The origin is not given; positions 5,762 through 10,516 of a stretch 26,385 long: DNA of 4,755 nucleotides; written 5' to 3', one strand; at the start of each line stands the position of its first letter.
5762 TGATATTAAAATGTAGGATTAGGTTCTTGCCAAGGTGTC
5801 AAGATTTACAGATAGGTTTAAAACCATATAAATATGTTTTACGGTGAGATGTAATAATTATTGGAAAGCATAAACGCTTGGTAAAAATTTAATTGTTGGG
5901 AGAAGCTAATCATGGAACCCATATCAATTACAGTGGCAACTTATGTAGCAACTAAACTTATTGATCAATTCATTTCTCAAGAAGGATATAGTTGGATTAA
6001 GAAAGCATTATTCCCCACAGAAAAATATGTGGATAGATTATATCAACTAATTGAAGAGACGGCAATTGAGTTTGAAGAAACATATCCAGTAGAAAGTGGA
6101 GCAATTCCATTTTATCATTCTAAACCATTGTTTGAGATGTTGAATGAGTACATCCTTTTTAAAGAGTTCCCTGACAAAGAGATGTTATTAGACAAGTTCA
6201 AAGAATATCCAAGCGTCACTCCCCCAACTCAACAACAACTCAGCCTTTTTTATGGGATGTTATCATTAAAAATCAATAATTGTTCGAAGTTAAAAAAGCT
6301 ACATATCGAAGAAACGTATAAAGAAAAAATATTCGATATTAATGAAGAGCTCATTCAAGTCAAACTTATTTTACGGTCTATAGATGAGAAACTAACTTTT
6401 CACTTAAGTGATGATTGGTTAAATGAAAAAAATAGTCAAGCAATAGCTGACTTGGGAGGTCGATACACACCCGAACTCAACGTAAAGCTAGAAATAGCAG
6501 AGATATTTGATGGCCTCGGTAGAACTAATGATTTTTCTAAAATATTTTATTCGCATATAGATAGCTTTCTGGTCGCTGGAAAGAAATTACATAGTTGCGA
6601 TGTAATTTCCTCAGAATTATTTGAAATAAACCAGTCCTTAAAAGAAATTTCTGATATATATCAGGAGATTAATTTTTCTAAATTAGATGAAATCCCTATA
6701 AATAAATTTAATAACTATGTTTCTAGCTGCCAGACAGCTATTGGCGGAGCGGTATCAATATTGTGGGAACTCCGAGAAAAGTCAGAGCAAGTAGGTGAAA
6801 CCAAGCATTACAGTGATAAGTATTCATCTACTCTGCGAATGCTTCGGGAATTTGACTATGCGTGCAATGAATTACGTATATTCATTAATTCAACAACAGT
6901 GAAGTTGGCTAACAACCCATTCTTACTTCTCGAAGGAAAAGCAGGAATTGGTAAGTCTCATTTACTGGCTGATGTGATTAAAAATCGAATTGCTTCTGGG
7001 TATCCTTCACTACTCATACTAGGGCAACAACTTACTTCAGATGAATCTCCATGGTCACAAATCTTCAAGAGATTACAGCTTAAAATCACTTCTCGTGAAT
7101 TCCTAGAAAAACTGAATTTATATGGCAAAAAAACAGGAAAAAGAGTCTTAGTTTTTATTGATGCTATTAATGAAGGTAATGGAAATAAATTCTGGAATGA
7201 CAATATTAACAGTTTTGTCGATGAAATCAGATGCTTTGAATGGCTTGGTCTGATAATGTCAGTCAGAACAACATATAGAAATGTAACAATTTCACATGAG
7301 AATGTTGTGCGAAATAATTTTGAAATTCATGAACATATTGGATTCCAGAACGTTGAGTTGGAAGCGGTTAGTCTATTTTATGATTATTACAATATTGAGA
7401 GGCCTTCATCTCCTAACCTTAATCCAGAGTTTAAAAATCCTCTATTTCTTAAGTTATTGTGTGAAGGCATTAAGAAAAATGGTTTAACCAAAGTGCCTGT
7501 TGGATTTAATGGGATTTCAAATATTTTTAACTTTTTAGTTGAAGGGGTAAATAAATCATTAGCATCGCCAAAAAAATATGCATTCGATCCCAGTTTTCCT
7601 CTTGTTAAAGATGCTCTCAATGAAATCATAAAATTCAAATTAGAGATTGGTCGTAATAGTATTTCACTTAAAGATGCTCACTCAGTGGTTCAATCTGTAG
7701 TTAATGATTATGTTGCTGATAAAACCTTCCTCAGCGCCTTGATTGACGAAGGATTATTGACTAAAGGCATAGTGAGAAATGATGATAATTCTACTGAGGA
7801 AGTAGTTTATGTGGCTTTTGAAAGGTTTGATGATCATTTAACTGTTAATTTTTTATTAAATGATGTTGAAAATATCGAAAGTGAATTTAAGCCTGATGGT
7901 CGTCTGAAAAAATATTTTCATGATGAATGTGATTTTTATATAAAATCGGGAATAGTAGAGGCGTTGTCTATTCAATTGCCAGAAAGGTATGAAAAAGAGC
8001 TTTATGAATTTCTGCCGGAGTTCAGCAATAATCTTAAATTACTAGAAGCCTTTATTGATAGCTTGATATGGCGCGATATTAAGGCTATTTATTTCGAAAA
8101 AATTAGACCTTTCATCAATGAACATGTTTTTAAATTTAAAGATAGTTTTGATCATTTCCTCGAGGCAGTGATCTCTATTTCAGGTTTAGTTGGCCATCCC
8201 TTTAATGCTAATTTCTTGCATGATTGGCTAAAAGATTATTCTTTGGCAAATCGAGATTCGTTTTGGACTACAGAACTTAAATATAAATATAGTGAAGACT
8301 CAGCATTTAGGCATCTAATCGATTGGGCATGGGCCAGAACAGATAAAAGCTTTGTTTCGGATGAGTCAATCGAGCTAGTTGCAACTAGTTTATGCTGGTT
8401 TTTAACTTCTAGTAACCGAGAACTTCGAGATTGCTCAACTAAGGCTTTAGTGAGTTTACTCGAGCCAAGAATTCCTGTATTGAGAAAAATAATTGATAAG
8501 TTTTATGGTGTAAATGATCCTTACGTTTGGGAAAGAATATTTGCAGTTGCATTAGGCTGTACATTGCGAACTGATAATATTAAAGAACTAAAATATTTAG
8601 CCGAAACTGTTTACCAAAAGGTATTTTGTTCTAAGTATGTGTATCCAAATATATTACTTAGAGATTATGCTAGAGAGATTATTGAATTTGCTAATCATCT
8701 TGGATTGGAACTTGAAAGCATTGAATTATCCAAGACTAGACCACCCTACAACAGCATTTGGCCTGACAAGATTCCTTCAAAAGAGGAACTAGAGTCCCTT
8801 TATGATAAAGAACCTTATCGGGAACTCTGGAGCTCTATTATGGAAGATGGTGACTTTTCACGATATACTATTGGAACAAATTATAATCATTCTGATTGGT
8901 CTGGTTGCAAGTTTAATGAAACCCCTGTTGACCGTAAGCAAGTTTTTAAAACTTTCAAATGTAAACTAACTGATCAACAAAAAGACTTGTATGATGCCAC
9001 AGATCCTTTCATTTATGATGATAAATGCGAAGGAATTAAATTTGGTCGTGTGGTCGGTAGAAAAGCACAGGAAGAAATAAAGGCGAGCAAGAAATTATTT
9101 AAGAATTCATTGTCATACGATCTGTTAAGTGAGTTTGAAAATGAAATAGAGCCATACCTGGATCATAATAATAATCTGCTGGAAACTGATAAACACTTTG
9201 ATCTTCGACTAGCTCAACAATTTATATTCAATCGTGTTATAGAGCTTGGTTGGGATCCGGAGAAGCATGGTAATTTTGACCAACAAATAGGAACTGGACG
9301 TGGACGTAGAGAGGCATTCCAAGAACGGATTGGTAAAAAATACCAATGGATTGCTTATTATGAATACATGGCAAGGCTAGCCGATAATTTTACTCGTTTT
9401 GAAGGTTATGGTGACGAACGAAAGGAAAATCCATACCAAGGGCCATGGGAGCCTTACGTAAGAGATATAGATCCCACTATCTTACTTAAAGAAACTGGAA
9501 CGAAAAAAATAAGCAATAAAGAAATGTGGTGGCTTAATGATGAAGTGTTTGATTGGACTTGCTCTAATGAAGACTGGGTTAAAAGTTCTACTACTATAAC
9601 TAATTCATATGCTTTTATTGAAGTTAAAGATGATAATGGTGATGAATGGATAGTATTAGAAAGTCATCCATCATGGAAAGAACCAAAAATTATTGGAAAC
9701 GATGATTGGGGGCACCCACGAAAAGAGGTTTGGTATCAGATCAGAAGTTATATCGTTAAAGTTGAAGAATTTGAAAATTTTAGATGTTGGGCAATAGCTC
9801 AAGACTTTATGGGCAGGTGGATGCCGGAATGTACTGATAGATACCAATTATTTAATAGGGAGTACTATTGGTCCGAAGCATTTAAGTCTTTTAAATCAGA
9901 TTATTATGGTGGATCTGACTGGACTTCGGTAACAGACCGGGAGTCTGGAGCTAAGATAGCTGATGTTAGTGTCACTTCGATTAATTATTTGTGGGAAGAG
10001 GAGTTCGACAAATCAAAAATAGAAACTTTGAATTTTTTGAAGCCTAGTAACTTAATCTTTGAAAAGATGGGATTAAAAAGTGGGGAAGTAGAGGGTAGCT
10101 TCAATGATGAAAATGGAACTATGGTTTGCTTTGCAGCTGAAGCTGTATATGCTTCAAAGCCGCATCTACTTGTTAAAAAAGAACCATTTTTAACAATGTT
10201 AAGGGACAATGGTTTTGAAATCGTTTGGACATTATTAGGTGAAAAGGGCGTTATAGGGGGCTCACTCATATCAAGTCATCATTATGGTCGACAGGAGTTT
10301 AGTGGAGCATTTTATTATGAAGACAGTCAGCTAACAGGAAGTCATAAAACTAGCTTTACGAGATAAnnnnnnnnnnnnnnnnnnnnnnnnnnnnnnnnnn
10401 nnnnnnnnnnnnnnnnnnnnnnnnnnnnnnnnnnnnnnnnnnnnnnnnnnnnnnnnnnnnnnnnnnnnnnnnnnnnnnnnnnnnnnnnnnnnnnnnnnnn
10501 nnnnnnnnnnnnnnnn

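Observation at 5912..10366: Orphan 1484-aa STAND/NACHT-like NTPase with unrecognisable flanking domains: candidate single-gene antiphage system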

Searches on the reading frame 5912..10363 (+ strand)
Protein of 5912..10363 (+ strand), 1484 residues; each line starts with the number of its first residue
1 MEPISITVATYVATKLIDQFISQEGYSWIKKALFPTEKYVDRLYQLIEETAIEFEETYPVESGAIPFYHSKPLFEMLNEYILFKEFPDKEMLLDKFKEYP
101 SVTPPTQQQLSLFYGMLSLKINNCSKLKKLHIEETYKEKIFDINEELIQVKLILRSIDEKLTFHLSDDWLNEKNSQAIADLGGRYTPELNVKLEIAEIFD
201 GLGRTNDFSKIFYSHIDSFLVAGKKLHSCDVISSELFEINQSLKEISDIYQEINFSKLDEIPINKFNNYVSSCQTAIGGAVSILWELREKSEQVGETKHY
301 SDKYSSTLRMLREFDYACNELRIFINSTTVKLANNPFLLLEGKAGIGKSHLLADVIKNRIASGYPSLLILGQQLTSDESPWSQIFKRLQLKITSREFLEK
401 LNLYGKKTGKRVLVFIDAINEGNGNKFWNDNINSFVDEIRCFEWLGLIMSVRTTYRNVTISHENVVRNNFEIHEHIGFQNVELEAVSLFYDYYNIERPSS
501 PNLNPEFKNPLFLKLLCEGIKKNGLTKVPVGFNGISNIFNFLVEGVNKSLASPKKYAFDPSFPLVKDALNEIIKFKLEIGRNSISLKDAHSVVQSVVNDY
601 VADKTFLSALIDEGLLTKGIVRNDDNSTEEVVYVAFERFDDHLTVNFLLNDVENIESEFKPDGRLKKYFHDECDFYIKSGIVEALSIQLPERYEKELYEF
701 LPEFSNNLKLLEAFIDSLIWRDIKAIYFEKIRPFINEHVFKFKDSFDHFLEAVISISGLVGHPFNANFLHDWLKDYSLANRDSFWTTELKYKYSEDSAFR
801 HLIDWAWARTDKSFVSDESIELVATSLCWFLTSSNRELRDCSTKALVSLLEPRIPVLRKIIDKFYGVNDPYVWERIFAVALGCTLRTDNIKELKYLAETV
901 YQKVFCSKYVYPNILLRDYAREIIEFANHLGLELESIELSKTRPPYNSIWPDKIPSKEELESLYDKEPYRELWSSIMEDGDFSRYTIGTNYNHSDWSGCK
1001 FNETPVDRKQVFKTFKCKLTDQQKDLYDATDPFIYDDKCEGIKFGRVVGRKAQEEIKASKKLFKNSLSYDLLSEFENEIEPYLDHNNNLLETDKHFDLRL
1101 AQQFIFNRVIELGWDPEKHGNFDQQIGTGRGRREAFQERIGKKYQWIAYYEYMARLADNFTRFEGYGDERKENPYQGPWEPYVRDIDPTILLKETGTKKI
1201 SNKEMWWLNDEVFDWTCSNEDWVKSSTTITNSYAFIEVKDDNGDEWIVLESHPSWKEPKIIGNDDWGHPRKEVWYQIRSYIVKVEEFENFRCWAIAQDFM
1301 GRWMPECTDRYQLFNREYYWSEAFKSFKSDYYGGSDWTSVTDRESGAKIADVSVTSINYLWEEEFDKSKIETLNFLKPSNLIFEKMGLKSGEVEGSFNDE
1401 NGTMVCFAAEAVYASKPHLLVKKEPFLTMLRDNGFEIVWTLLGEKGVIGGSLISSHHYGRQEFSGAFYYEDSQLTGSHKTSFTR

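Call 4: search_protein_families(library=pfam, proteins=[window:5912-10363:+], max_evalue=1)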
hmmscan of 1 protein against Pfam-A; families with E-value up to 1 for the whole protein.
window:5912-10363:+ (1484 aa): 8 families
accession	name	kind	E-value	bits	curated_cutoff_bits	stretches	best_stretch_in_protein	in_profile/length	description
PF25201.1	nSTAND6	-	0.0022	18.5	27.7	1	325-388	8-71/148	Novel STAND NTPase 6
PF24883.2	NPHP3_N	-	0.013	16.2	24.8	1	334-358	21-45/164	Nephrocystin 3, N-terminal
PF12775.13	AAA_7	-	0.013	15.5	25.8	1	333-427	31-117/181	P-loop containing dynein motor region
PF20720.3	nSTAND3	-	0.076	13.1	27.2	1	331-385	13-46/155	Novel STAND NTPase 3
PF05729.18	NACHT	-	0.083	13.2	26.7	1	338-357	3-22/167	NACHT domain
PF00931.28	NB-ARC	-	0.093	12.4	23.5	1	337-419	20-109/248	NB-ARC domain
PF13401.12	AAA_22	-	0.24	12.2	27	1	336-417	6-91/130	AAA domain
PF13191.12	AAA_16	-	0.27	12.1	32.6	1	336-358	25-47/167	AAA ATPase domain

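Call 5: search_protein_families(library=padloc, proteins=[window:5912-10363:+], max_evalue=1)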
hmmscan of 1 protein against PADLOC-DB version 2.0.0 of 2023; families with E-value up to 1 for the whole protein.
window:5912-10363:+ (1484 aa): 7 families
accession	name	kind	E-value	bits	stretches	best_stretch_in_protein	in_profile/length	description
PDLC02164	Avs2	-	0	1755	1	22-1483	58-1497/1504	-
PDLC02165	Avs2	-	0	1550.4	1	131-1479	3-1370/1375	-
PDLC02162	Avs2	-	0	1059.9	2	164-1002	167-997/1379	-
PDLC02163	Avs2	-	6.9e-287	953.3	1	164-1479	234-1571/1576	-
PDLC02161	Avs2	-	3.1e-201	669.4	1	163-1477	167-1480/1499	-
PDLC02166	Avs2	-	6.2e-143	476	1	164-1459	173-1457/1498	-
PDLC04140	mad8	-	0.025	12.1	1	329-362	21-54/314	mads_8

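Call 6: search_protein_families(library=ncbifam, proteins=[window:5912-10363:+], max_evalue=1)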
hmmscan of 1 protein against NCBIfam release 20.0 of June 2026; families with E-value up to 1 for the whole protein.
window:5912-10363:+ (1484 aa): 2 families
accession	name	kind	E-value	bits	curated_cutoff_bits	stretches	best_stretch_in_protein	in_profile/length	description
NF041813.1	Avs2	equivalog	0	1687.3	1000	1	178-1476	1-1317/1317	AVAST type 2 anti-phage system protein Avs2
TIGR03420.1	DnaA_homol_Hda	equivalog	0.14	11.7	194.8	1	330-362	33-65/226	DnaA regulatory inactivator Hda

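Call 7: search_protein_families(library=phrogs, proteins=[window:5912-10363:+], max_evalue=1)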
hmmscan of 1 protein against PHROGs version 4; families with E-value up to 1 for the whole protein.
window:5912-10363:+ (1484 aa): 1 family
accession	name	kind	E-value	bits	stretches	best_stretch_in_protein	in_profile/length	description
phrog_34173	-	unknown function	0.055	14.8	0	131-192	10-67/82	-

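Call 13: search_solved_structures(query=window:5912-10363:+, max_evalue=0.01)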
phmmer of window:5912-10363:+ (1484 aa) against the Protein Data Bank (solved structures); distinct sequences matched with E-value up to 0.01: 1.
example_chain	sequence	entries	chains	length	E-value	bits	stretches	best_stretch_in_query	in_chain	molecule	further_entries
9o4e_A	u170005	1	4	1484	0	3415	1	1-1484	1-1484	AVAST type 2 anti-phage system protein Avs2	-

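Call 14: search_solved_structures(query=window:5912-10363:+, max_evalue=0.01, show_alignments=1)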
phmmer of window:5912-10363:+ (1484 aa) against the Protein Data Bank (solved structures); distinct sequences matched with E-value up to 0.01: 1.
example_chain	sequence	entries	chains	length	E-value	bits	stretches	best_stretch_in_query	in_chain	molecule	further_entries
9o4e_A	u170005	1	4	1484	0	3415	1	1-1484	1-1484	AVAST type 2 anti-phage system protein Avs2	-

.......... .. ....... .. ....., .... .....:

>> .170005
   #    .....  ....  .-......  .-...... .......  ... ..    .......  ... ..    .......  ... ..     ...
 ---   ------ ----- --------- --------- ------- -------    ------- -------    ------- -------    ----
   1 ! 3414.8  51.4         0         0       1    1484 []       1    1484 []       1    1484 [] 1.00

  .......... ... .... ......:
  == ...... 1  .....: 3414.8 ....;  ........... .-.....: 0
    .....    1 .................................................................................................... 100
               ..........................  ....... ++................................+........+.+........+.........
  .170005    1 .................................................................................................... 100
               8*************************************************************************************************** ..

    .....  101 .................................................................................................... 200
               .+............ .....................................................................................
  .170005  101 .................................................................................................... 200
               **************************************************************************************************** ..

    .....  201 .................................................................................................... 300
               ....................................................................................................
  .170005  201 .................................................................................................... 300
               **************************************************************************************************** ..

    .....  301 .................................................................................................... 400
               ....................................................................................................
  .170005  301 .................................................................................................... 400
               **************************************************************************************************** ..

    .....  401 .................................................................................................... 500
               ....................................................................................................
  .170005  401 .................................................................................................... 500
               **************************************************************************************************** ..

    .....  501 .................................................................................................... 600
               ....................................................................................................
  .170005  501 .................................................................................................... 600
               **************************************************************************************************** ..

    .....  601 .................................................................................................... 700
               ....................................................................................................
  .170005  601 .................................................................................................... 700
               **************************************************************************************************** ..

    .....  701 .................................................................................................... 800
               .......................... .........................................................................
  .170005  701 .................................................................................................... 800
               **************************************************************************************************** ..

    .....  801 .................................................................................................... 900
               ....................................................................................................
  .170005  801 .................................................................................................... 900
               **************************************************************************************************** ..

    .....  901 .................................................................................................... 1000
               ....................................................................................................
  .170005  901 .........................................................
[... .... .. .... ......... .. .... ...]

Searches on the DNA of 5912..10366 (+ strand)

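Call 10: search_dna_similar(query=window:5912-10366:+, collection=ecoli_genomes, mode=near, max_rows=15)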
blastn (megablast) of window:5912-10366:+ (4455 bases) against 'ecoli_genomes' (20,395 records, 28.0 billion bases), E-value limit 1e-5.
Records with a match: 88; places in all: 88; records where one place covers at least 80% of the query: 87.
Genomes with a match: 88 of 5426; with a place that covers at least 80% of the query: 87. Places per genome that has any: lowest 1, median 1, highest 1. On chromosomes: 87 places; on plasmids: 1.
Best place of each record, by identity: >=99% 78; 95-99% 10.
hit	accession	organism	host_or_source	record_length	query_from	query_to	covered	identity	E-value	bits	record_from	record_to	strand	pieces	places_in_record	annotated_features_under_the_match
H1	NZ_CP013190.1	Escherichia coli strain FORC_031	Homo sapiens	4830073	1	4455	100%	100.0%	0e+0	8227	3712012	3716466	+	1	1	avs2: AVAST type 2 anti-phage system protein Avs2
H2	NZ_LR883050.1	Escherichia coli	-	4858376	1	4455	100%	100.0%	0e+0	8227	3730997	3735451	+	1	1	avs2: AVAST type 2 anti-phage system protein Avs2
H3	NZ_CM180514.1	Escherichia coli strain E8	Homo sapiens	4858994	1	4455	100%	100.0%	0e+0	8227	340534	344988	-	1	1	avs2: AVAST type 2 anti-phage system protein Avs2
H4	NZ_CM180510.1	Escherichia coli strain E1535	Homo sapiens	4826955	1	4455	100%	100.0%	0e+0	8227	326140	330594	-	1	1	avs2: AVAST type 2 anti-phage system protein Avs2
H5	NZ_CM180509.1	Escherichia coli strain E1620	Homo sapiens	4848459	1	4455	100%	100.0%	0e+0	8227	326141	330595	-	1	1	avs2: AVAST type 2 anti-phage system protein Avs2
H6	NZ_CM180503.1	Escherichia coli strain 254D-1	Homo sapiens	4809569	1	4455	100%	100.0%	0e+0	8227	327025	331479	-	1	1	avs2: AVAST type 2 anti-phage system protein Avs2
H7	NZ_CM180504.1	Escherichia coli strain 360D-1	Homo sapiens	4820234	1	4455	100%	100.0%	0e+0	8227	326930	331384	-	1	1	avs2: AVAST type 2 anti-phage system protein Avs2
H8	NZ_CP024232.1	Escherichia coli O6:H16 strain 2014EL-1346-6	missing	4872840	1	4455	100%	100.0%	0e+0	8222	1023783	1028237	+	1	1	avs2: AVAST type 2 anti-phage system protein Avs2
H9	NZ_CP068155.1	Escherichia coli strain FDAARGOS_1077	missing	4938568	1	4455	100%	100.0%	0e+0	8222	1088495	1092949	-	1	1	avs2: AVAST type 2 anti-phage system protein Avs2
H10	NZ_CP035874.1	Escherichia coli strain B2C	Homo sapiens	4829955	1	4455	100%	100.0%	0e+0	8222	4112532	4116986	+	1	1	avs2: AVAST type 2 anti-phage system protein Avs2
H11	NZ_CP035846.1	Escherichia coli strain TW10598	Homo sapiens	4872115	1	4455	100%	100.0%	0e+0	8222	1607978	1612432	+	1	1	avs2: AVAST type 2 anti-phage system protein Avs2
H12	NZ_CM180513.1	Escherichia coli strain E54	Homo sapiens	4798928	1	4455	100%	100.0%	0e+0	8222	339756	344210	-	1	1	avs2: AVAST type 2 anti-phage system protein Avs2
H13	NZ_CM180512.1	Escherichia coli strain E1316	Homo sapiens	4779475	1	4455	100%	100.0%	0e+0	8222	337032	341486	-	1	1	avs2: AVAST type 2 anti-phage system protein Avs2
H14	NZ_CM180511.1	Escherichia coli strain E1433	Homo sapiens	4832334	1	4455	100%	100.0%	0e+0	8222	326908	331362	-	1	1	avs2: AVAST type 2 anti-phage system protein Avs2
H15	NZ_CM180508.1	Escherichia coli strain E1648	Homo sapiens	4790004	1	4455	100%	100.0%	0e+0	8222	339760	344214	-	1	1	avs2: AVAST type 2 anti-phage system protein Avs2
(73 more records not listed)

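Call 11: get_annotated_region(hit=H1, flank=17000)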
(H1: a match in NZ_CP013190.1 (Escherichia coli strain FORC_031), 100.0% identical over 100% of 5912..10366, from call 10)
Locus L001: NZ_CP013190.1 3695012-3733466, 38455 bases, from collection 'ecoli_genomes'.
description: Escherichia coli strain FORC_031 chromosome, complete genome
organism: Escherichia coli strain FORC_031 (NCBI taxid 562)
replicon: chromosome; assembly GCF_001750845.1
host: Homo sapiens; source: Human Stool; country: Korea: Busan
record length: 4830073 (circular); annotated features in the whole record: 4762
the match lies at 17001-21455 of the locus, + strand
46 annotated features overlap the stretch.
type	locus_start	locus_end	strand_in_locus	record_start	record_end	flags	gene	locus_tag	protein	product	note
CDS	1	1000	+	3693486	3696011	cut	ecpC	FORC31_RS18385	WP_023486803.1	fimbrial usher EcpC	-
CDS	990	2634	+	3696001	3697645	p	ecpD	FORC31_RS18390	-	fimbrial adhesin EcpD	frameshifted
CDS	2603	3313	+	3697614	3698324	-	ecpE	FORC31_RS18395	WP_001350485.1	fimbrial chaperone EcpE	-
CDS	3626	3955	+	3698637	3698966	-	ykgJ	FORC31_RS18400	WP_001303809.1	YkgJ family cysteine cluster protein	-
CDS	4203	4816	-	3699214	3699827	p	yagU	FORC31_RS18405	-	YagU family protein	frameshifted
CDS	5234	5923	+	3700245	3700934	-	paoA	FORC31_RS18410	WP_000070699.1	aldehyde dehydrogenase iron-sulfur subunit PaoA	-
CDS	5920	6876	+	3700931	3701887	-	paoB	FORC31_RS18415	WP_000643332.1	aldehyde oxidoreductase FAD-binding subunit PaoB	-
CDS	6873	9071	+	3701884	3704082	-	paoC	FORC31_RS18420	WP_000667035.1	aldehyde oxidoreductase molybdenum-binding subunit PaoC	-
CDS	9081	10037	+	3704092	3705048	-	paoD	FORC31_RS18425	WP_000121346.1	molybdenum cofactor insertion chaperone PaoD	-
CDS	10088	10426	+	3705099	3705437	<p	-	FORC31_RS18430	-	LysR substrate-binding domain-containing protein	incomplete; partial in the middle of a contig; missing N-terminus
CDS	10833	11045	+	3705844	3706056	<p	-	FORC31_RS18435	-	integrase core domain-containing protein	incomplete; partial in the middle of a contig; missing N-terminus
CDS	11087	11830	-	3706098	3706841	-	-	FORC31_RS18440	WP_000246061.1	AraC family transcriptional regulator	-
CDS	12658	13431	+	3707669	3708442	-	-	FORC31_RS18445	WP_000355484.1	LEM-3-like GIY-YIG domain-containing protein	-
CDS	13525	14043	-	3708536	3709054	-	pinE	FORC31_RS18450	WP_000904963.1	site-specific DNA recombinase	-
CDS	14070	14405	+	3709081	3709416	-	-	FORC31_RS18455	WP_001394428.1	gp53-like domain-containing protein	-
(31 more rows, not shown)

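Call 99: search_dna_similar(query=window:5912-10366:+, collection=plasmids, mode=near, max_rows=6)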
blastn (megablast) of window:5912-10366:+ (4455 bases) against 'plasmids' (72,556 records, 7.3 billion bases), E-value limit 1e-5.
No match.
